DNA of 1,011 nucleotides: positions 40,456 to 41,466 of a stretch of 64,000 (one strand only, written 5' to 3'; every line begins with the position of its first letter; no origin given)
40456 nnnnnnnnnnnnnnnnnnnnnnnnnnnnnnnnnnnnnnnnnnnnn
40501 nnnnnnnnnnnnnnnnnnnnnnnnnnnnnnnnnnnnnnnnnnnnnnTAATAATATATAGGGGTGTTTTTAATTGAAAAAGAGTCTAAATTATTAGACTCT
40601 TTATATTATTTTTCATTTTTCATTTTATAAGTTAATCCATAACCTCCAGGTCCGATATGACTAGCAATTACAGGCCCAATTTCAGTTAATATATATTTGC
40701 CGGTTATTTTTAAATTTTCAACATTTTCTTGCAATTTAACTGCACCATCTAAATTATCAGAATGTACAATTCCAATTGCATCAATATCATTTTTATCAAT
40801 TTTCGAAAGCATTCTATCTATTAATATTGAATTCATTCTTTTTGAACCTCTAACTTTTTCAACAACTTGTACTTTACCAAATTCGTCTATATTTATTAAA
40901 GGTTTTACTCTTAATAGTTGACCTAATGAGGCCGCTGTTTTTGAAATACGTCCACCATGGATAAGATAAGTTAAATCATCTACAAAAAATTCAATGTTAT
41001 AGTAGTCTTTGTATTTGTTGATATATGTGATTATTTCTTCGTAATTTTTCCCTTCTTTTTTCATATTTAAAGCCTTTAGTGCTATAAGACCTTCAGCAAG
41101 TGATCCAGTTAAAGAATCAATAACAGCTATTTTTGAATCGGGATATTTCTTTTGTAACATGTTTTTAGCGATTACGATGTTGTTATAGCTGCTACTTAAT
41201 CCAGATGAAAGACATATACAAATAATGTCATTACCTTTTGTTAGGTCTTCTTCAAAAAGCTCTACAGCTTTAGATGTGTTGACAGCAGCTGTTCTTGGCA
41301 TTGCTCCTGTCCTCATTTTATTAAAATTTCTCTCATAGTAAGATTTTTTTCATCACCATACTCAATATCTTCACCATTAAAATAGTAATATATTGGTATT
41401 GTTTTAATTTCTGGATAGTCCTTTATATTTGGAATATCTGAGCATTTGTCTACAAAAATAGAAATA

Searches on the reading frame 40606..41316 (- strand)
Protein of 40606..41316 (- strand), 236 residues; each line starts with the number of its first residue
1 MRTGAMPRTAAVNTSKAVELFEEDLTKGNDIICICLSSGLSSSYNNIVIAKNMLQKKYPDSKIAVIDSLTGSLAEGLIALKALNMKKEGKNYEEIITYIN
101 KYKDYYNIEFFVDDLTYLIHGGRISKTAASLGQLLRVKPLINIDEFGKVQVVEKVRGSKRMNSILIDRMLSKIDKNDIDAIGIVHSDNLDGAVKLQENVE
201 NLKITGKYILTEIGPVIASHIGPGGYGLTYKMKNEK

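Call 57: search_protein_families(library=pfam, proteins=[window:40606-41316:-], max_evalue=0.001)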
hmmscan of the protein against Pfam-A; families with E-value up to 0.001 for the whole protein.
window:40606-41316:- (236 aa): 1 family
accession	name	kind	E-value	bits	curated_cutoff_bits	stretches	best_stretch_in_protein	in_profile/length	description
PF02645.21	DegV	-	1.4e-57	195.6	27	1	2-230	53-277/280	Uncharacterised protein, DegV family COG1307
